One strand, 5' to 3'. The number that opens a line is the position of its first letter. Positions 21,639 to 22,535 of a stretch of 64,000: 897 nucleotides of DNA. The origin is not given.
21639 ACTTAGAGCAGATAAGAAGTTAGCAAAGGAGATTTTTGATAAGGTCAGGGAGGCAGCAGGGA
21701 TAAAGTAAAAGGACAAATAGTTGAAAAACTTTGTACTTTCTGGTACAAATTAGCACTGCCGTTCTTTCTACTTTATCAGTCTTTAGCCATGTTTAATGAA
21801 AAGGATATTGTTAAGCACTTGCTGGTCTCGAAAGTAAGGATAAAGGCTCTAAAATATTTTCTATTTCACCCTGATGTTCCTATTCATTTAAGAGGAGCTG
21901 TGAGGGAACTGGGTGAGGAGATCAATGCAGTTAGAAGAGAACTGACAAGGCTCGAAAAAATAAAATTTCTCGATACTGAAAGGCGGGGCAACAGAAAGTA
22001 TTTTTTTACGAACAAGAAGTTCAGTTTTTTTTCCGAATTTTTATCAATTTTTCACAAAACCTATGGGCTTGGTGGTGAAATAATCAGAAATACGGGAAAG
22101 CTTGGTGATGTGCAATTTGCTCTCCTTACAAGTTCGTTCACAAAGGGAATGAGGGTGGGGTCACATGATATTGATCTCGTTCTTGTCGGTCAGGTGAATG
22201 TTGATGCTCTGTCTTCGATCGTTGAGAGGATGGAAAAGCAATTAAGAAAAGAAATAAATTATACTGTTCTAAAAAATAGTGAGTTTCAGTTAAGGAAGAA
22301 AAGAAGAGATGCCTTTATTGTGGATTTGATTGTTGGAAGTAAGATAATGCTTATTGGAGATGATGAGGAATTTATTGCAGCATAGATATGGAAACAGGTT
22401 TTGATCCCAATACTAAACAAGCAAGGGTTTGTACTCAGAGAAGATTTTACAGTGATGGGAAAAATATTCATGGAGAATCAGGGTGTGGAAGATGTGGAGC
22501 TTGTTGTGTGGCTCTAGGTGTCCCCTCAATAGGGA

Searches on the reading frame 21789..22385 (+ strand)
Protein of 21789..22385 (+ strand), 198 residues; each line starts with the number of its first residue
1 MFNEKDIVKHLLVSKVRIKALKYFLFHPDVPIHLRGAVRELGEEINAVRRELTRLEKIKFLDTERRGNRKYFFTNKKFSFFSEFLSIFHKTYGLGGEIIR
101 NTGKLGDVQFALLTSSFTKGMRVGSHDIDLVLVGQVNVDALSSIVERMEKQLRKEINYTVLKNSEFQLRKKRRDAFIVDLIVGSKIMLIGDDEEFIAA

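Call 3: search_protein_families(library=pfam, proteins=[window:21789-22385:+], max_evalue=1)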
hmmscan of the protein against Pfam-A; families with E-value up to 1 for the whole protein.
window:21789-22385:+ (198 aa): 3 families
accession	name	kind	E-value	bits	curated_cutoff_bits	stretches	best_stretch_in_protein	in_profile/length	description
PF25212.1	HVO_A0114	-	0.049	13.9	27.6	1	31-71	36-76/84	HVO_A0114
PF18765.7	Polbeta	-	0.06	14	26.9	1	104-165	9-73/93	Polymerase beta, Nucleotidyltransferase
PF02350.25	Epimerase_2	-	0.063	12.6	30.6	1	94-163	110-180/347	UDP-N-acetylglucosamine 2-epimerase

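Call 4: search_protein_families(library=ncbifam, proteins=[window:21789-22385:+], max_evalue=1)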
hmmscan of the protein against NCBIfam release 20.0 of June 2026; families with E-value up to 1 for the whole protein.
window:21789-22385:+ (198 aa): 1 family
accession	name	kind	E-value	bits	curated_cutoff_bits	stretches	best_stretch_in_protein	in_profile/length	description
NF038232.1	STM3845_fam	equivalog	0.018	14.7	100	1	39-82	208-255/277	retron St85 family effector protein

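Call 18: find_homologous_proteins(query=window:21789-22385:+)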
Query window:21789-22385:+ (198 aa): 822 proteins with E <= 0.001 among 1095 candidates; the best 120 are listed.
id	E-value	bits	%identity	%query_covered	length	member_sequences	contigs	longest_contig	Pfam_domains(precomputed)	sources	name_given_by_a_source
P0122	1.2e-116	405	96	100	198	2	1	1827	-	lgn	-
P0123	2.8e-99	348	82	98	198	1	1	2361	-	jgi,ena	-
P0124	1.7e-98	346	78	100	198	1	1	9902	-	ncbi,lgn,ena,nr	ncbi:MAG TPA: hypothetical protein ENI23_07775 [bacterium]|nr:hypothetical protein [bacterium]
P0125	2.4e-96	339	81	98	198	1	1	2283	-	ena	-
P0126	2.1e-92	326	73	100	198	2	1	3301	-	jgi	jgi:hypothetical protein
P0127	2.5e-81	290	66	99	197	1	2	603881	-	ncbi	-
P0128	3.0e-79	283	65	99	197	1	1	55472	-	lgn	-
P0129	7.3e-77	275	61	99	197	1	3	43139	-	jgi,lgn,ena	-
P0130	7.8e-77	275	64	99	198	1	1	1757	-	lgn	-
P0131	1.1e-75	271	63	99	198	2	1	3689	-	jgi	jgi:DNA-binding transcriptional ArsR family regulator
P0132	1.3e-75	271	61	99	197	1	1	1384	-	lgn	-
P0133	8.0e-75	269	59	99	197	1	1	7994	-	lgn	-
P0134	1.1e-73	265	61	95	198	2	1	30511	-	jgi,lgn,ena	jgi:hypothetical protein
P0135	1.1e-72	262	61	99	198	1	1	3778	-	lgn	-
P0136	1.1e-72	262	61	99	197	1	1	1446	-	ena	-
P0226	1.3e-63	232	57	95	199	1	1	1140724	-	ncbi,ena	-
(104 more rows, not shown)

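Call 31: find_encoding_contigs(protein=P0226, flank=6000, max_places=2)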
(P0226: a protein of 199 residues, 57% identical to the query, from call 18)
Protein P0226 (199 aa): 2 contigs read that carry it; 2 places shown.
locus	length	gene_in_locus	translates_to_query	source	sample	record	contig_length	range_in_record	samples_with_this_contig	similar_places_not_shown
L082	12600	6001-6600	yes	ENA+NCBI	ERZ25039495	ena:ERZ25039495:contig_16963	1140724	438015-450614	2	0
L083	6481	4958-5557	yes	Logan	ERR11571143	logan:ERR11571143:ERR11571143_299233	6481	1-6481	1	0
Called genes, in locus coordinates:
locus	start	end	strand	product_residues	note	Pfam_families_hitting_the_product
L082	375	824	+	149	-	-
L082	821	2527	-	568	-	PF01368:DHH, PF02272:DHHA1, PF17768:RecJ_OB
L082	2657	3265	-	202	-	-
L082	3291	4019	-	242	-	PF01996:F420_ligase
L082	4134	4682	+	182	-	-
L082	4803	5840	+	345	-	PF06745:ATPase (faint), PF00154:RecA_N, PF08423:Rad51, PF27531:MT3502_N (faint), PF21096:RecA_C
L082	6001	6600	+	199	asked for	-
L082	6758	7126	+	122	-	-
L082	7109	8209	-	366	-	PF02463:SMC_N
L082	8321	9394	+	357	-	PF13439:Glyco_transf_4, PF00534:Glycos_transf_1, PF13692:Glyco_trans_1_4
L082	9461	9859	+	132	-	-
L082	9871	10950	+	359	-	PF05697:Trigger_N, PF05698:Trigger_C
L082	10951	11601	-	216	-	-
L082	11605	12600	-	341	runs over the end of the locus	PF00579:tRNA-synt_1b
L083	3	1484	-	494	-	?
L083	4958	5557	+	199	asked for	-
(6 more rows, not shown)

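Call 45: search_protein_families(library=pfam, alignment_id=A3, max_evalue=0.1)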
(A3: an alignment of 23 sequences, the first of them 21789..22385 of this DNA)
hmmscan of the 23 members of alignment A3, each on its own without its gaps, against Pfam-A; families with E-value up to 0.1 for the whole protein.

A. member 1, window:21789-22385:+ (198 aa): 3 families
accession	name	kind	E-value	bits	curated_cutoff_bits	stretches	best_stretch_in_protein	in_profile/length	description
PF25212.1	HVO_A0114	-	0.049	13.9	27.6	0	31-71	36-76/84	HVO_A0114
PF18765.7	Polbeta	-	0.06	14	26.9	1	104-165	9-73/93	Polymerase beta, Nucleotidyltransferase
PF02350.25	Epimerase_2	-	0.063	12.6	30.6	1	94-163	110-180/347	UDP-N-acetylglucosamine 2-epimerase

B. families by the number of members that match (of 23 scanned): 18 families
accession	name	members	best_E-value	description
PF25212.1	HVO_A0114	12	0.0035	HVO_A0114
PF01909.29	NTP_transf_2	4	5.7e-05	Nucleotidyltransferase domain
PF24033.1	DUF7342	4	0.0052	Family of unknown function (DUF7342)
PF18765.7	Polbeta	4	0.011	Polymerase beta, Nucleotidyltransferase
PF07848.18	PaaX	3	0.0067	PaaX-like protein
PF21680.2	GIDA_C_1st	2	0.039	tRNA modifying enzyme MnmG/GidA C-terminal helical domain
PF12244.13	DUF3606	1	0.024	Protein of unknown function (DUF3606)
PF16704.10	Rab_bind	1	0.029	Rab binding domain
PF17255.8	EbsA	1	0.032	EbsA-like protein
PF15079.11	Tsc35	1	0.034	Testis-specific protein 35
PF04788.19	DUF620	1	0.036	Protein of unknown function (DUF620)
PF20015.4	VMAP-M12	1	0.055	vWA-MoxR associated protein middle region (VMAP-M) 12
PF02350.25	Epimerase_2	1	0.063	UDP-N-acetylglucosamine 2-epimerase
PF10146.14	zf-C4H2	1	0.072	Zinc finger-containing protein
PF20663.3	COG4_N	1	0.076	Conserved oligomeric Golgi complex subunit 4, N-terminal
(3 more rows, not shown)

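Call 46: predict_structure(alignment_id=A6)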
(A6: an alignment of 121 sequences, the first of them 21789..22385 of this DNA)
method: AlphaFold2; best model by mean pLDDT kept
length: 198 residues; sequences in the alignment: 121
mean_pLDDT: 93.3   pTM: 0.86
mean pLDDT of the five models: 93.3, 92.5, 92.5, 92.2, 91.1
residues with pLDDT >= 90: 174; 70-90: 18; 50-70: 6; < 50: 0
segments of 3 or more residues with pLDDT < 50: none
pLDDT, mean of each block of 10 residues (from residue 1): 75 93 94 97 98 95 96 95 95 97 97 92 78 98 98 95 96 93 94 91
secondary structure, 60 per line:
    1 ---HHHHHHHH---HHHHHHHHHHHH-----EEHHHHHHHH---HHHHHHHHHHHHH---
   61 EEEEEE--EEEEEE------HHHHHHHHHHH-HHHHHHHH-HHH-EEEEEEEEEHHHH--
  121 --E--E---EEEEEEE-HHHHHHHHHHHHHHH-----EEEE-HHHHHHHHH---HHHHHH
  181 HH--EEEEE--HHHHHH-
elements in order: H4-11 H15-26 H34-41 H45-57 E61-66 E69-74 H81-91 H93-100 E106-114 H115-118 E130-136 H138-152 E158-161 H163-171 H175-182 E185-189 H192-197

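Call 49: fold_search(model_id=the predicted structure, library=pdb)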
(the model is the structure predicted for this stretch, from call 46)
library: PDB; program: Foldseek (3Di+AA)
matches with E <= 10: 1463; with E <= 0.001: 0
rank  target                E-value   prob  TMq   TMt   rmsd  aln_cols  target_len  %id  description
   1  4a6d                  1.2e-03  1.00  0.32  0.19  10.6       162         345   14  Crystal structure of human N-acetylserotonin methyltransferase (ASMT) in complex with SAM (released 2012-11-07)
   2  3r0a_A                2.4e-03  1.00  0.35  0.56  10.1       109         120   15  Possible transcriptional regulator from Methanosarcina mazei Go1 (gi 21227196) (released 2011-03-23)
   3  7dvs_A                3.0e-03  1.00  0.33  0.45   6.1       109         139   24  Crystal structure of Apo (heme-free) PefR (released 2021-09-29)
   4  2nyx_B                3.2e-03  1.00  0.38  0.49   7.5       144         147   15  Crystal structure of RV1404 from Mycobacterium tuberculosis (released 2006-12-05)
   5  3r0a_B                3.8e-03  1.00  0.35  0.54  10.6       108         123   18  Possible transcriptional regulator from Methanosarcina mazei Go1 (gi 21227196) (released 2011-03-23)
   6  2zkz_A                4.0e-03  1.00  0.36  0.75   2.8        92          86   14  Crystal structure of the transcriptional repressor PagR of Bacillus anthracis (released 2009-04-07)
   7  7dvu                  4.2e-03  1.00  0.33  0.44   5.8       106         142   24  Crystal structure of heme sensor protein PefR in complex with heme and cyanide (released 2021-09-29)
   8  4k2e_B                4.7e-03  1.00  0.38  0.76   3.1        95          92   13  HlyU from Vibrio cholerae N16961 (released 2014-04-30)
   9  6o8k                  4.7e-03  1.00  0.34  0.67   2.7        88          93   16  Crystal Structure of apo and reduced Sulfide-responsive transcriptional repressor (SqrR) from Rhodobacter capsulatus. (released 2020-04-01)
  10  4omz_C                5.3e-03  1.00  0.37  0.68   2.5        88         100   12  Crystal Structure of NolR from Sinorhizobium fredii (released 2014-04-16)
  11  7dvr                  6.0e-03  1.00  0.33  0.42   5.9       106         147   24  Crystal structure of heme sensor protein PefR from Streptococcus agalactiae in complex with heme (released 2021-09-29)
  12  4k2e_A                6.4e-03  1.00  0.38  0.73   2.2        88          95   12  HlyU from Vibrio cholerae N16961 (released 2014-04-30)
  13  4omz_A                6.7e-03  1.00  0.37  0.71   2.3        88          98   12  Crystal Structure of NolR from Sinorhizobium fredii (released 2014-04-16)
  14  4hw0_C                7.6e-03  1.00  0.32  0.62   4.5        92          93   14  Crystal structure of Sso10a-2, a DNA-binding protein from Sulfolobus solfataricus (released 2013-10-30)
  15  7nvr_W                7.6e-03  0.97  0.26  0.25  12.9       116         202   13  Human Mediator with RNA Polymerase II Pre-initiation complex (released 2021-05-05)
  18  6m6u_F                8.0e-03  1.00  0.34  0.48   4.7       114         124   13  Crystal structure the toxin-antitoxin MntA-HpeT mutant-D39ED41E (released 2020-09-30)
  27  7bxo_E                1.0e-02  0.99  0.31  0.44   4.8       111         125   16  Crystal structure of the toxin-antitoxin with AMP-PNP (released 2020-09-30)
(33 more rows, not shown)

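Call 56: search_protein_families(library=padloc, proteins=[window:21789-22385:+], max_evalue=0.01)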
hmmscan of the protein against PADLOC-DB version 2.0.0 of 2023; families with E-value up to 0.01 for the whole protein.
window:21789-22385:+ (198 aa): 5 families
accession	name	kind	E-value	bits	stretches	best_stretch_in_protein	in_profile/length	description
PDLC04368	PDC-M05A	-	2.9e-35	119.9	1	8-195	6-195/201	-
PDLC04372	PDC-M05A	-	4.3e-20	70.6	1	46-194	13-163/167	-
PDLC04370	PDC-M05A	-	1.2e-09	36.4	1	39-191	38-190/194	-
PDLC04369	PDC-M05A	-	6e-07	27.3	1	107-196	102-192/201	-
PDLC04371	PDC-M05A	-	0.0036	15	1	12-159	28-178/211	-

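Call 59: search_protein_families(library=padloc, proteins=[L082:6758-7126:+, L082:6001-6600:+], max_evalue=0.01)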
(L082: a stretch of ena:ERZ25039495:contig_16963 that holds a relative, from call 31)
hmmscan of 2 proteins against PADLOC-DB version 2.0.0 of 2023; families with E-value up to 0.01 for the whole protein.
L082:6758-7126:+ (122 aa): 0 families

L082:6001-6600:+ (199 aa): 4 families
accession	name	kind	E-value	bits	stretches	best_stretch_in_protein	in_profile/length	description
PDLC04368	PDC-M05A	-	7e-30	102.4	1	6-195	4-195/201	-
PDLC04372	PDC-M05A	-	7.1e-20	69.9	1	46-195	13-164/167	-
PDLC04370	PDC-M05A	-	8e-10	36.9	1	41-190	40-189/194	-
PDLC04369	PDC-M05A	-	4.5e-07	27.7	1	8-192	6-188/201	-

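Call 68: search_dna_similar(query=window:21789-22385:+, collection=plasmids, mode=protein, max_evalue=0.001, max_rows=20)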
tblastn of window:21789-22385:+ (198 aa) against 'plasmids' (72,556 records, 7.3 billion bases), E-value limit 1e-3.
Records with a match: 27; places in all: 27; records where one place covers at least 80% of the query: 23.
Best place of each record, by identity: <60% 27.
By first word of the organism name: Legionella 19; Comamonas 1; Burkholderia 1; Bradyrhizobium 1; Cupriavidus 1; uncultured 1; Sulfuricella 1; Rhodococcus 1; Rhizobium 1.
By predicted mobility (MOB-suite, as given by PLSDB): conjugative 18; non-mobilizable 8; mobilizable 1.
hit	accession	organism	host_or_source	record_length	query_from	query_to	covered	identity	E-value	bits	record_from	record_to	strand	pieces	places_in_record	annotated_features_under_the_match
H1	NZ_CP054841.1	Comamonas antarctica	whole organism,R2A medium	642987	11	193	92%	28.8%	4e-18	89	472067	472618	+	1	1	nucleotidyltransferase domain-containing protein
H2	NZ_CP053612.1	Burkholderia sp. MBR-1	-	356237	11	195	93%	26.4%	6e-9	62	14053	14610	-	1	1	nucleotidyltransferase domain-containing protein | hypothetical protein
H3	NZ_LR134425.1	Legionella adelaidensis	environmental,Cooling tower water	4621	12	195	93%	26.3%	3e-12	72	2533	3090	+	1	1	hypothetical protein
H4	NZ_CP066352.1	Bradyrhizobium japonicum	Glycine max,DNA isolated from pure ...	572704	12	190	90%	27.1%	5e-14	77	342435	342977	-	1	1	nucleotidyltransferase domain-containing protein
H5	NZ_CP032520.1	Cupriavidus oxalaticus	cell culture,activated sludge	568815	12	195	93%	25.7%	5e-11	68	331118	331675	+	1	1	nucleotidyltransferase domain-containing protein | hypothetical protein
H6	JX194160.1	uncultured bacterium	-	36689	12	195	93%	25.7%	1e-8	61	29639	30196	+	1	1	putative transcription regulator | hypothetical protein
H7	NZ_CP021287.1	Legionella pneumophila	Homo sapiens,human lung tissue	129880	27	195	85%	26.5%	5e-14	77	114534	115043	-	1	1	nucleotidyltransferase domain-containing protein | DNA-binding protein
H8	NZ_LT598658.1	Legionella pneumophila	Homo sapiens,clinical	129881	27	195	85%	26.5%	5e-14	77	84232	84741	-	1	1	nucleotidyltransferase domain-containing protein | DNA-binding protein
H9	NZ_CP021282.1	Legionella pneumophila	Homo sapiens,human lung tissue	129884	27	195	85%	26.5%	5e-14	77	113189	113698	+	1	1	nucleotidyltransferase domain-containing protein | DNA-binding protein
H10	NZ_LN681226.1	Legionella hackeliae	-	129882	27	195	85%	26.5%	5e-14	77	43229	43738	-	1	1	nucleotidyltransferase domain-containing protein | DNA-binding protein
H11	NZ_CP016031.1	Legionella pneumophila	Isolate,clinical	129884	27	195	85%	26.5%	5e-14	77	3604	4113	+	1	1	nucleotidyltransferase domain-containing protein | DNA-binding protein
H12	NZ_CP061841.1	Legionella pneumophila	pure culture,drinking water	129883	27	195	85%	26.5%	5e-14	77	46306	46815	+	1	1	nucleotidyltransferase domain-containing protein | DNA-binding protein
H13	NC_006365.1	Legionella pneumophila str. Paris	-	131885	27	195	85%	26.5%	5e-14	77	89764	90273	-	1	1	nucleotidyltransferase domain-containing protein | DNA-binding protein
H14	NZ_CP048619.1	Legionella pneumophila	-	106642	27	195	85%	26.5%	6e-14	76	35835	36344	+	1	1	nucleotidyltransferase domain-containing protein | hypothetical protein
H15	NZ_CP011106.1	Legionella pneumophila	Homo sapiens,sputum sample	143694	27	195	85%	26.5%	3e-13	74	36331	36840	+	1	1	nucleotidyltransferase domain-containing protein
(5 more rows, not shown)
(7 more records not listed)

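Call 70: get_annotated_region(hit=H1, flank=2500)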
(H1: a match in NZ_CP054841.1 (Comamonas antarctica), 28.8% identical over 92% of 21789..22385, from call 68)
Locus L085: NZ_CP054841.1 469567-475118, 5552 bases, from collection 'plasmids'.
description: Comamonas antarctica strain 16-35-5 plasmid unnamed1, complete sequence
organism: Comamonas antarctica (NCBI taxid 2743470)
taxonomy: Bacteria; Pseudomonadota; Betaproteobacteria; Burkholderiales; Comamonadaceae; Comamonas; Comamonas antarctica
host: -; source: whole organism,R2A medium; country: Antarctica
typing (MOB-suite, as given by PLSDB): non-mobilizable; mating-pair formation MPF_T
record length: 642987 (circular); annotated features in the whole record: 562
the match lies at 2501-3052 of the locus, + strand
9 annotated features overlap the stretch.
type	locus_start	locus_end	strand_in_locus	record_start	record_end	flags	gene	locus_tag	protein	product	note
CDS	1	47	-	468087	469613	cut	-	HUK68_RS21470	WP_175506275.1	methyl-accepting chemotaxis protein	GO:0007165 - signal transduction [Evidence IEA]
CDS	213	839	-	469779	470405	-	-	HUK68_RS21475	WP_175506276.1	class I SAM-dependent methyltransferase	-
CDS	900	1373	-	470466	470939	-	-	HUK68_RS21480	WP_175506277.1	DUF6644 family protein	-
CDS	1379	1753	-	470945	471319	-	-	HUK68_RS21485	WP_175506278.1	DUF6152 family protein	-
CDS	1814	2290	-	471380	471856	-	-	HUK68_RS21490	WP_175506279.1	hypothetical protein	-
CDS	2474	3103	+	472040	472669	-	-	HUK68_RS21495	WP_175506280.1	nucleotidyltransferase domain-containing protein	-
CDS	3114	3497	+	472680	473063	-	-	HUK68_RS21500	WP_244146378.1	DNA-binding protein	-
CDS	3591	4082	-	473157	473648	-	-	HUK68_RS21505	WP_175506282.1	hypothetical protein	-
CDS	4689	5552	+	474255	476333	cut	-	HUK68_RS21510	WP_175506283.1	TonB-dependent receptor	GO:0015891 - siderophore transport [Evidence IEA]; GO:0055085 - transmembrane transport [Evidence IEA]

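Call 71: get_annotated_region(hit=H7, flank=2500)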
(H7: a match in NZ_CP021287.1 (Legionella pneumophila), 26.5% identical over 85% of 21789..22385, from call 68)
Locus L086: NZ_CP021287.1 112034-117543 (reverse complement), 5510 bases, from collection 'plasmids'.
description: Legionella pneumophila subsp. pneumophila strain Albuquerque 1 (D-7474) plasmid unnamed, complete sequence
organism: Legionella pneumophila (NCBI taxid 91891)
taxonomy: Bacteria; Pseudomonadota; Gammaproteobacteria; Legionellales; Legionellaceae; Legionella; Legionella pneumophila
host: -; source: Homo sapiens,human lung tissue; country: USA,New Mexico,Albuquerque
typing (MOB-suite, as given by PLSDB): conjugative; replicon rep_cluster_522; relaxase MOBF; mating-pair formation MPF_F
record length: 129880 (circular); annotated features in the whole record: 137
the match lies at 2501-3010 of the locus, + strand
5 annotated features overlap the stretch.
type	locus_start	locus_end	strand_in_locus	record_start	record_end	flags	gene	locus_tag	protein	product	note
CDS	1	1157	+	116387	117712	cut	-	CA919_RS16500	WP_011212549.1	hypothetical protein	-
CDS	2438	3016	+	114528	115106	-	-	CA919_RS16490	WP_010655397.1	nucleotidyltransferase domain-containing protein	-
CDS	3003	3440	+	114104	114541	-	-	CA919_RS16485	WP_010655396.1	DNA-binding protein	-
CDS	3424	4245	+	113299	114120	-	-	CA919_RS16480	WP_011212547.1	aminoglycoside adenylyltransferase family protein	-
CDS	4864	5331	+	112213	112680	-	-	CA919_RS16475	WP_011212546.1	hypothetical protein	-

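Call 72: get_annotated_region(hit=H4, flank=2500)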
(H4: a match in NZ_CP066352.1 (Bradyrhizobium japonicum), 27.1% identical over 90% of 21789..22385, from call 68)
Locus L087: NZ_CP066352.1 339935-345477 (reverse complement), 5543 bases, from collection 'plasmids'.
description: Bradyrhizobium japonicum strain S06B-BJ plasmid p1S06B, complete sequence
organism: Bradyrhizobium japonicum (NCBI taxid 375)
taxonomy: Bacteria; Pseudomonadota; Alphaproteobacteria; Hyphomicrobiales; Nitrobacteraceae; Bradyrhizobium; Bradyrhizobium japonicum
host: -; source: Glycine max,DNA isolated from pure culture,root nodules; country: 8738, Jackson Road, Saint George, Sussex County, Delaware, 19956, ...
typing (MOB-suite, as given by PLSDB): conjugative; replicon rep_cluster_506; relaxase MOBP; mating-pair formation MPF_T
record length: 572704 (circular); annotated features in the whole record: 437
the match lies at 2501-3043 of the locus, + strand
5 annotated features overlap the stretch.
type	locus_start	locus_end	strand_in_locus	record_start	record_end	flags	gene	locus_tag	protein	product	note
CDS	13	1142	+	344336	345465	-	-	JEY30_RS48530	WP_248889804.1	IS3-like element ISRj2 family transposase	GO:0006313 - DNA transposition [Evidence IEA]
CDS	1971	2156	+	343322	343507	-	-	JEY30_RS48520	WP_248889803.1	hypothetical protein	-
CDS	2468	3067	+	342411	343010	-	-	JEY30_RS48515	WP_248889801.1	nucleotidyltransferase domain-containing protein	-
CDS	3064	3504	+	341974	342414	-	-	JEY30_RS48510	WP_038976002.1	hypothetical protein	-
CDS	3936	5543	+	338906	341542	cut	-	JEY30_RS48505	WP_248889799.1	PD-(D/E)XK nuclease family protein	-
